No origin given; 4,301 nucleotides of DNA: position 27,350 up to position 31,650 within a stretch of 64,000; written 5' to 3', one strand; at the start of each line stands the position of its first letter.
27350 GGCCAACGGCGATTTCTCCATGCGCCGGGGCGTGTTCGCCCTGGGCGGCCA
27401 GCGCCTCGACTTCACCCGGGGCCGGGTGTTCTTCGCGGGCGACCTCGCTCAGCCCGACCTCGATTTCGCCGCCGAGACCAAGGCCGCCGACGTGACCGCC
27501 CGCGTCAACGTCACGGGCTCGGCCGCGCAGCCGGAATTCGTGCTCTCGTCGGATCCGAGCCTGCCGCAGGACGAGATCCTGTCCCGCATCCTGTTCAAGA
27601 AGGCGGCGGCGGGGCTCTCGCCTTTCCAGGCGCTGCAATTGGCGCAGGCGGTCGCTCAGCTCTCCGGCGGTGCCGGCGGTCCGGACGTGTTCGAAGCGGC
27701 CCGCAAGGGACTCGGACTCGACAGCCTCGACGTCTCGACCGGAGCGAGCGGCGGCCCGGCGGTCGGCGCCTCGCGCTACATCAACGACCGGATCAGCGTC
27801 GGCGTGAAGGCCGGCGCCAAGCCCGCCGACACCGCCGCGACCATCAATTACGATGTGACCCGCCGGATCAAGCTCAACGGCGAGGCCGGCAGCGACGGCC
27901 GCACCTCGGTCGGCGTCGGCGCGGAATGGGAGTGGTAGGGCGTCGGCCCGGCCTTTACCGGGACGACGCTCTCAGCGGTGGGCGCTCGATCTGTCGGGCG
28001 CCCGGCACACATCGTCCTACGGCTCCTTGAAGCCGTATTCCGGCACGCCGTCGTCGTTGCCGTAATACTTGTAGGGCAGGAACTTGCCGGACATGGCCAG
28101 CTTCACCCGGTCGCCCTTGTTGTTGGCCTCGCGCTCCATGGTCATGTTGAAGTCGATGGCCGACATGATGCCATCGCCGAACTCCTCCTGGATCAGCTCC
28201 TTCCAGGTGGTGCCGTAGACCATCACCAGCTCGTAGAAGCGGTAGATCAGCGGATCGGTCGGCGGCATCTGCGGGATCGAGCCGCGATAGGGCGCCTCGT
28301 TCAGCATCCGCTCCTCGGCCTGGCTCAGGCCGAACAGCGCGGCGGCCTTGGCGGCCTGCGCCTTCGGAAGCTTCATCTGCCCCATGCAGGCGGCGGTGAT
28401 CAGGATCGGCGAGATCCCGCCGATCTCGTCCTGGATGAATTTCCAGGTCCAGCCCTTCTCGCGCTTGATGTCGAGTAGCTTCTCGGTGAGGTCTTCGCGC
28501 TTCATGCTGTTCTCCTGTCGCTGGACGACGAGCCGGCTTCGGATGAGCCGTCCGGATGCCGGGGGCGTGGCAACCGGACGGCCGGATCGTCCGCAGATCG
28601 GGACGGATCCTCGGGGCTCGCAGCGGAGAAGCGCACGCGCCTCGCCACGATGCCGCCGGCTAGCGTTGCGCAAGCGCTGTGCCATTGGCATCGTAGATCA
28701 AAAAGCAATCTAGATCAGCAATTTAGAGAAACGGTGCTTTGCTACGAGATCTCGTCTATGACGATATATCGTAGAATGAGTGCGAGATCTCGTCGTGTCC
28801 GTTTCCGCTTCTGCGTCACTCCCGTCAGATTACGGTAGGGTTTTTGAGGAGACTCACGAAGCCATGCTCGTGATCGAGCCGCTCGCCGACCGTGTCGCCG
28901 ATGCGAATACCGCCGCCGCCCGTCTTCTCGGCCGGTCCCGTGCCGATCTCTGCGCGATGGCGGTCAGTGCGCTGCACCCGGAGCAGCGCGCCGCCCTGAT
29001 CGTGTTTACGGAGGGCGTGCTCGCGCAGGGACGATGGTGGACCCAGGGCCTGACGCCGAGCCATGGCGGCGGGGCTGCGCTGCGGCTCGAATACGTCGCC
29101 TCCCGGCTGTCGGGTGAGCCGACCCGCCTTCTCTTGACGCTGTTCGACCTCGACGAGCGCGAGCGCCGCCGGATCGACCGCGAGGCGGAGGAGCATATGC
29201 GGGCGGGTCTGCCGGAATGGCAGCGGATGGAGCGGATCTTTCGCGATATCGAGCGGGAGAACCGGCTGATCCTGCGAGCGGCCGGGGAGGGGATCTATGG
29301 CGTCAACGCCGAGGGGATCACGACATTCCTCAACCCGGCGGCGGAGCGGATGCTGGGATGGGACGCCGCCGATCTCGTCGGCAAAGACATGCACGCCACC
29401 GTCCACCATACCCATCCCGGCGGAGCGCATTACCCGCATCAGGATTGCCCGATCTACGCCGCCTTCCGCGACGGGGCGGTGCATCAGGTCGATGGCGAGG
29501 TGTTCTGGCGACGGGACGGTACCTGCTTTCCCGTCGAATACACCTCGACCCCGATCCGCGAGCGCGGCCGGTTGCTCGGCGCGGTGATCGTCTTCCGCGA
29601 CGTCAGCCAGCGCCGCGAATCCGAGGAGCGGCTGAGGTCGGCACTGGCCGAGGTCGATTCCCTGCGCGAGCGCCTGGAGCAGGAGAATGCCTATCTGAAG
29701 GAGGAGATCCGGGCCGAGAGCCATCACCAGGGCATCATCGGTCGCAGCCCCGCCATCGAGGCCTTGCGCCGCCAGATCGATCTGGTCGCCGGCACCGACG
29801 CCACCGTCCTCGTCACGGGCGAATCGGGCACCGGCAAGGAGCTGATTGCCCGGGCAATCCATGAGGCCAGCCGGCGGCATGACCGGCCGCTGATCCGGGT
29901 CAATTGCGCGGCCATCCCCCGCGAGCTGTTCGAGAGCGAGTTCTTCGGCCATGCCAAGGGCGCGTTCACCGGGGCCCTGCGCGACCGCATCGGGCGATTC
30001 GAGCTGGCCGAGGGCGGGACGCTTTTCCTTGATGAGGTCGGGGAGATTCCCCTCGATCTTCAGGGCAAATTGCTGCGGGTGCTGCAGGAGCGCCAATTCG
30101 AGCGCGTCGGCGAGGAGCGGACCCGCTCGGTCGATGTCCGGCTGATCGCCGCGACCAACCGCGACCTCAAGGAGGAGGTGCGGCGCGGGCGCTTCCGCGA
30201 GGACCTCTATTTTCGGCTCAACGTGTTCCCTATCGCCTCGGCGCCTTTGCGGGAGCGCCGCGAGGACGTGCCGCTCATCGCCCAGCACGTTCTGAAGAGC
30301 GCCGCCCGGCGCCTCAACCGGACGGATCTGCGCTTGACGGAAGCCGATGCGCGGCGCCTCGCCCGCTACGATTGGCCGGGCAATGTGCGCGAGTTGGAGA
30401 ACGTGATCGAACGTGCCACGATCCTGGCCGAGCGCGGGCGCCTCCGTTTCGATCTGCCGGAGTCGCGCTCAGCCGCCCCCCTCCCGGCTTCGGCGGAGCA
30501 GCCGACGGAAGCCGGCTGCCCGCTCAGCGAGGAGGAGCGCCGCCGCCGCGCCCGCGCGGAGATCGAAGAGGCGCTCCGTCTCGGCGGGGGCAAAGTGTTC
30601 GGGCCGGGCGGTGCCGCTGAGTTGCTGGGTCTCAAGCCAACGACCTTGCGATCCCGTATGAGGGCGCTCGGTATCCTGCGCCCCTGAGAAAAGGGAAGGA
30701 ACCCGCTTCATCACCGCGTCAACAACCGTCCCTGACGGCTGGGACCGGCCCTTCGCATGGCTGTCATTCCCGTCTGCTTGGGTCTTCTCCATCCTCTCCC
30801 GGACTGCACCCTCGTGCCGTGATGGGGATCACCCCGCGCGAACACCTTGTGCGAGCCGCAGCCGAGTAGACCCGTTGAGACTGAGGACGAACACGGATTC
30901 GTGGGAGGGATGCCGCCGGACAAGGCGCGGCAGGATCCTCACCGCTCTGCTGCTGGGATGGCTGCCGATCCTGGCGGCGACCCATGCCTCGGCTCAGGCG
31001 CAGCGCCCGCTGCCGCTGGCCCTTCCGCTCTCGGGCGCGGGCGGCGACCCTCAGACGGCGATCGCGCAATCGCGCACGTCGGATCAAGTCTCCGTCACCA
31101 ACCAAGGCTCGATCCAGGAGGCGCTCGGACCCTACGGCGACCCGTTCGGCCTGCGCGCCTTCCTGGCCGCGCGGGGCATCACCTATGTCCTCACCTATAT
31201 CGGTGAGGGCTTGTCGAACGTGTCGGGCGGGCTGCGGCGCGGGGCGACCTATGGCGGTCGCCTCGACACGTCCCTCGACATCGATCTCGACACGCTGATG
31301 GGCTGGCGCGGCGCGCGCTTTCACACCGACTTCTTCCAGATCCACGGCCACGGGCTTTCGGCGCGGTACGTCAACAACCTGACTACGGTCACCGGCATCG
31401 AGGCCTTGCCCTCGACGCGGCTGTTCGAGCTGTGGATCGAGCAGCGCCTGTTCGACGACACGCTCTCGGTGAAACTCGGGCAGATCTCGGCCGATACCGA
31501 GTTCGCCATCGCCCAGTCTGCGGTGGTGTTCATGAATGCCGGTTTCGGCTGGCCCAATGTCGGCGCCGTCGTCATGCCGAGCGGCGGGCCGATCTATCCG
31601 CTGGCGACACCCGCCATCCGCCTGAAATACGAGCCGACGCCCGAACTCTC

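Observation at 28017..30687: Cyanase apparently controlled by sigma-54 and a PAS-PAS enhancer-binding protein instead of CynR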

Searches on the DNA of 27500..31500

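Call 5: search_rna_families(source=window, start=27500, end=31500, threshold=evalue, max_evalue=1)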
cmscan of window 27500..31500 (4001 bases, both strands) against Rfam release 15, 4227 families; matches with E-value up to 1: 1.
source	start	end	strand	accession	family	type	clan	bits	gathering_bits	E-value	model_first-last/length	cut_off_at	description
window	31127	31200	-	RF02937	Clostridiales-2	Gene; sRNA;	-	18.3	58.6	0.82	1-82/82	no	Clostridiales-2 RNA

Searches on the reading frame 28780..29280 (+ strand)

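Call 23: search_protein_families(library=pfam, proteins=[window:28780-29280:+], max_evalue=0.1)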
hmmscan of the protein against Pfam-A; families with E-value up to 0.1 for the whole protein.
window:28780-29280:+ (167 aa): 4 families
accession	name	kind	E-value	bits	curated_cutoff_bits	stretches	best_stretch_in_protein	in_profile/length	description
PF13188.13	PAS_8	-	0.00051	20.3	21.8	1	20-57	5-43/65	PAS domain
PF08448.16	PAS_4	-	0.00078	20.1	23.1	1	38-129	16-110/110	PAS fold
PF00989.32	PAS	-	0.0034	17.8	22.6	1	17-71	2-56/113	PAS fold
PF22564.2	HAAS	-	0.026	15.3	27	1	117-153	6-42/55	HAAS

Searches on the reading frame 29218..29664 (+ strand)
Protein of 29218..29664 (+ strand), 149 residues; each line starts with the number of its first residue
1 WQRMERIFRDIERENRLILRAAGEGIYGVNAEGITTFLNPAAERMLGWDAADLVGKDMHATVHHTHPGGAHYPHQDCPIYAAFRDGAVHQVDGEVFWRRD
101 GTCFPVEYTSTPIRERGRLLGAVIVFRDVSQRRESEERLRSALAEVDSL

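Call 48: search_solved_structures(query=window:29218-29664:+, max_evalue=0.01, show_alignments=3)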
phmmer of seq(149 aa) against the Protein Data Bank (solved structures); distinct sequences matched with E-value up to 0.01: 16.
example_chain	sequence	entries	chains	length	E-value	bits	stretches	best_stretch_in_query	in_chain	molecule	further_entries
5xgb_A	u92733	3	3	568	2e-07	34.4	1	10-139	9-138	Uncharacterized protein | Uncharacterized protein PA0861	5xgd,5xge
7a6p_A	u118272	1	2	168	9.6e-06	29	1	20-147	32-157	Putative Sensory box protein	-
8js5_A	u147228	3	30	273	3.9e-05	27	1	4-145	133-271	Sensor protein FixL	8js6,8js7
2cmn_A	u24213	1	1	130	4e-05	26.9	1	16-140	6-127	SENSOR PROTEIN FIXL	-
8a7f_A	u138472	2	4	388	5.5e-05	26.5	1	22-145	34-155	Putative Sensory box protein,Sensor protein FixL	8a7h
1y28_A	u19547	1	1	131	5.5e-05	26.5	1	16-140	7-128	Sensor protein fixL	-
1dp6_A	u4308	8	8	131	7.5e-05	26.1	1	16-140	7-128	FIXL PROTEIN | SENSOR PROTEIN FIXL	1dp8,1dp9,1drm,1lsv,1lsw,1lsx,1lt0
8a3u_A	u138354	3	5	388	8.9e-05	25.8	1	22-145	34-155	Putative Sensory box protein,Sensor protein FixL | Putative Sensory box protein,Putative Sensory box protein,Sensor protein FixL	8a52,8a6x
5fq1_A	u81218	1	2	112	9.1e-05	25.8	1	13-64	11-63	HISTIDINE KINASE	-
8bjp_AAA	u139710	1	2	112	9.8e-05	25.7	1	13-64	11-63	cytoplasmic PAS domain of CitA from Geobacillus thermodenitrificans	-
6hmj_A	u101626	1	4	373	0.00034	23.9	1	36-141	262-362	Putative PAS/PAC sensor protein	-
1xj4_A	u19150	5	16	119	0.00053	23.3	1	29-140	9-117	Sensor protein fixL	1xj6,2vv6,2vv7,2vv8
1xj2_A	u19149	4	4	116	0.00057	23.2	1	29-140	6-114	Sensor protein fixL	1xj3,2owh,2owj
7r5n_A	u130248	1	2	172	0.0023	21.2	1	18-141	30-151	Sensory box protein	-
9wex_A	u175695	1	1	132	0.0048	20.2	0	23-139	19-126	Sensor histidine kinase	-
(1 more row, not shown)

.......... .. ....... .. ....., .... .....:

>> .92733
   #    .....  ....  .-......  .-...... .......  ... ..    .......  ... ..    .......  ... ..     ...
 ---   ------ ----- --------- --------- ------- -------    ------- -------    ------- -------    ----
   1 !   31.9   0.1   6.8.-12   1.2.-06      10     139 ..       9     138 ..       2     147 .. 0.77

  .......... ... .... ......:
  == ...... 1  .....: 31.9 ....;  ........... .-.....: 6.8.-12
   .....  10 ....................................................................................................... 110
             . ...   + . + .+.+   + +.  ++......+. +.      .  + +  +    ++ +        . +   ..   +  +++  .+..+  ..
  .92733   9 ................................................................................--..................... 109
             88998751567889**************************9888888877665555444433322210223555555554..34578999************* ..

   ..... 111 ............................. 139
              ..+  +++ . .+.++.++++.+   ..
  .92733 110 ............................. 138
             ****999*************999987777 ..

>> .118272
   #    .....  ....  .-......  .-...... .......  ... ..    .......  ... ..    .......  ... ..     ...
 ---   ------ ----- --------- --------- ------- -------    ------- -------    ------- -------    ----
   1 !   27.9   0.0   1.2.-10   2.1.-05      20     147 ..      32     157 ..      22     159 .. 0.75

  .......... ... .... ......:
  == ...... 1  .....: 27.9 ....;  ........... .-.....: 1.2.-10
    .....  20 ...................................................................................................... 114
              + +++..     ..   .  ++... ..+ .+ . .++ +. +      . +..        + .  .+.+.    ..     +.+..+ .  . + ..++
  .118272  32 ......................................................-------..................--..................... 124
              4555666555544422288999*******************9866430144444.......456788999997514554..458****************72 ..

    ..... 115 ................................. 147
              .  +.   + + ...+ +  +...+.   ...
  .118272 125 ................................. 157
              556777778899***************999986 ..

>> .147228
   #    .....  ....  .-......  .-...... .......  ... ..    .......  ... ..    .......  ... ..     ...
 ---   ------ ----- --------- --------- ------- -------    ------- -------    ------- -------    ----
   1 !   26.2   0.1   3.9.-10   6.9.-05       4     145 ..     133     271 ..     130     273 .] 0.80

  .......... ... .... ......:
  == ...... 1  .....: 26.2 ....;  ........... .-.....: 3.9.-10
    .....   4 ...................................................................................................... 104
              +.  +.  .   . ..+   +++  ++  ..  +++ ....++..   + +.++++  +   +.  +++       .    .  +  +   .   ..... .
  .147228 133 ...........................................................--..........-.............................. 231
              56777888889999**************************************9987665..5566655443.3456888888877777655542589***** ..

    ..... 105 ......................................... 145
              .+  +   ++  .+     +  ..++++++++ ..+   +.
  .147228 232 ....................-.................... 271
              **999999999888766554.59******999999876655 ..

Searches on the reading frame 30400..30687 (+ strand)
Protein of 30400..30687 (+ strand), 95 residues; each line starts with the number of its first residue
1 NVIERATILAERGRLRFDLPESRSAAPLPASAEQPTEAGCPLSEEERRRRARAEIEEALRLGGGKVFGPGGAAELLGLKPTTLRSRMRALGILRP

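Call 23: search_protein_families(library=pfam, proteins=[window:30400-30687:+], max_evalue=0.1)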
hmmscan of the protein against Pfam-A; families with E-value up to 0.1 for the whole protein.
window:30400-30687:+ (95 aa): 1 family
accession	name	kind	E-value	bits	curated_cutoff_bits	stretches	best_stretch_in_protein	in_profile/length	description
PF02954.25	HTH_8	-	0.00096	19.3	22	1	72-89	24-41/42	Bacterial regulatory protein, Fis family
